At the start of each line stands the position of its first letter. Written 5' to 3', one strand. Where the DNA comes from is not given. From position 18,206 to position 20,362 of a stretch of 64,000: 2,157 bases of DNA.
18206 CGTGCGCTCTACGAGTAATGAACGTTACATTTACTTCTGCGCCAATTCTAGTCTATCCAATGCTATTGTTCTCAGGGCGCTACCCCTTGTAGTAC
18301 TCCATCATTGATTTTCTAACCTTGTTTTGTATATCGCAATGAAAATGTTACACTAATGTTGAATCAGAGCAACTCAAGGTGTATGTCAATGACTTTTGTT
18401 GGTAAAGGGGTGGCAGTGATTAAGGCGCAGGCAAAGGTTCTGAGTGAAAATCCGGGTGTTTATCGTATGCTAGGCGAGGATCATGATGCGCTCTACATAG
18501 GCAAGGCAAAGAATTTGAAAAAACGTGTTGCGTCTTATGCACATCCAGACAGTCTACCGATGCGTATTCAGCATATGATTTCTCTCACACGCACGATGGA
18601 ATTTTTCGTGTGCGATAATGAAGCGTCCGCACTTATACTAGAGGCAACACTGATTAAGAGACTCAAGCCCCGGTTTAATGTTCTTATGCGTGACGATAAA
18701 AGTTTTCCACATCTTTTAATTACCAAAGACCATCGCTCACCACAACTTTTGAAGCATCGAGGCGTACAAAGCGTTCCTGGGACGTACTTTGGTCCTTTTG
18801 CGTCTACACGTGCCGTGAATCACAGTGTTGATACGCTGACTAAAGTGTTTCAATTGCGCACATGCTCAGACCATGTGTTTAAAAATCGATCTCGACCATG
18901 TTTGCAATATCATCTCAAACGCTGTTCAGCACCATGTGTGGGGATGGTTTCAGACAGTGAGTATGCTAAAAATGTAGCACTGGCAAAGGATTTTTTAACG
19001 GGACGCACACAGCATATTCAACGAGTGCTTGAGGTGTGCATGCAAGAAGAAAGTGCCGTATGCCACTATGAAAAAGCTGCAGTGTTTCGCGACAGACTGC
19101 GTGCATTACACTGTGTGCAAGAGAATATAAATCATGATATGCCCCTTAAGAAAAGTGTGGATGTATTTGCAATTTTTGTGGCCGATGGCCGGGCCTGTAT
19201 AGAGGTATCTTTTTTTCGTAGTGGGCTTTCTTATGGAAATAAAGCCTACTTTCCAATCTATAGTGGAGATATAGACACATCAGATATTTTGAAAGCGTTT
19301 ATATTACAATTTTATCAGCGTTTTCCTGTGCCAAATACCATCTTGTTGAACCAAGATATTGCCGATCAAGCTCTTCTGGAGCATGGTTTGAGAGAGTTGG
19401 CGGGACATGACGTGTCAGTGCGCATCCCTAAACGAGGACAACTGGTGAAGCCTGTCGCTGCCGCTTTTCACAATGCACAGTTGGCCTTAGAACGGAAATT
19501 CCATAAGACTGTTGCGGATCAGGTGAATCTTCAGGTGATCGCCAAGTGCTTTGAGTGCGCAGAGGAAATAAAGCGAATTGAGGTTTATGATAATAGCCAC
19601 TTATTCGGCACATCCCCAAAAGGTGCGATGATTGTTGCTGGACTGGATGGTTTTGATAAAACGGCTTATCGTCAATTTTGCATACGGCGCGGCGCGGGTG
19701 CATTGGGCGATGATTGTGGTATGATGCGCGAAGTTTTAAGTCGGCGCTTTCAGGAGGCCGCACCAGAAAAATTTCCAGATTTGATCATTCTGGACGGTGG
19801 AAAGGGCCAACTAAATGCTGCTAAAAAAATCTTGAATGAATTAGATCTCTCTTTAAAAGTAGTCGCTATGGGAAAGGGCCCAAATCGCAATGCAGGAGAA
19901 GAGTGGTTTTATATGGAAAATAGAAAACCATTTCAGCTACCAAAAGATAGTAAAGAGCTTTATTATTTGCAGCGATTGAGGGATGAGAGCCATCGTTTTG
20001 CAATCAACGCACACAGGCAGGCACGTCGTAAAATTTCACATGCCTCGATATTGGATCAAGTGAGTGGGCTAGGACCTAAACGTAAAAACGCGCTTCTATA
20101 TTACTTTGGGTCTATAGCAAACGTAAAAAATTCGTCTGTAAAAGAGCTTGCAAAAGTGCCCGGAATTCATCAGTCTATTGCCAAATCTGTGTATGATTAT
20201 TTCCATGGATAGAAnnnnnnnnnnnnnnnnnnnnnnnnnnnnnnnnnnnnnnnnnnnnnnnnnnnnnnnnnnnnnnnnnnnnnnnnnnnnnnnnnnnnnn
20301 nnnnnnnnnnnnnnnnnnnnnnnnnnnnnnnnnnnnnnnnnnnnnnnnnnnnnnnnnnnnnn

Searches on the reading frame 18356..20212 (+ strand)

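Call 36: search_protein_families(library=ncbifam, proteins=[window:18356-20212:+], max_evalue=1e-10)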
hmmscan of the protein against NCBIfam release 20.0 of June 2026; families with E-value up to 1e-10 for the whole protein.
window:18356-20212:+ (618 aa): 14 families
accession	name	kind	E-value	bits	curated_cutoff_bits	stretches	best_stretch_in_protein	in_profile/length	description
TIGR00194.1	uvrC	equivalog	1.4e-148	496.1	285.45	1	25-597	4-574/574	excinuclease ABC subunit UvrC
NF001824.0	PRK00558.1-5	equivalog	1.3e-126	423.6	451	1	24-616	9-644/652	excinuclease ABC subunit UvrC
NF011262.0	PRK14668.1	equivalog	5.9e-109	365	544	1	21-612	5-573/577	excinuclease ABC subunit C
NF011263.0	PRK14669.1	equivalog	1.1e-99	334.8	1108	1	25-616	6-602/624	excinuclease ABC subunit C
NF011260.0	PRK14666.1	equivalog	2e-97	327.6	649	2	28-335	8-317/698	excinuclease ABC subunit C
NF011261.0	PRK14667.1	equivalog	3.2e-91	306.6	818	1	29-616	13-565/567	excinuclease ABC subunit C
NF011264.0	PRK14670.1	equivalog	2.2e-67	227.7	1021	1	25-613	11-586/602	excinuclease ABC subunit C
NF011266.0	PRK14672.1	equivalog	2.2e-66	224.6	1504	2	21-356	10-336/691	excinuclease ABC subunit C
NF005906.0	PRK07883.1-4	equivalog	9.4e-52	176.1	495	1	29-349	212-530/563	DEDD exonuclease domain-containing protein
NF005907.0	PRK07883.1-5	equivalog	4.4e-42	144.2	454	1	26-255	224-455/584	DEDD exonuclease domain-containing protein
NF005905.0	PRK07883.1-3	equivalog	1.2e-33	116.6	508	1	26-288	220-479/581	DEDD exonuclease domain-containing protein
NF005904.0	PRK07883.1-2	equivalog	1.3e-28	99.7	969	1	25-272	225-473/584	DEDD exonuclease domain-containing protein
NF007833.0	PRK10545.1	equivalog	6.4e-18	64.9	367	1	27-207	29-206/289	excinuclease Cho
NF005903.0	PRK07883.1-1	equivalog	2.8e-17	62.4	1038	1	24-249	240-462/642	DEDD exonuclease domain-containing protein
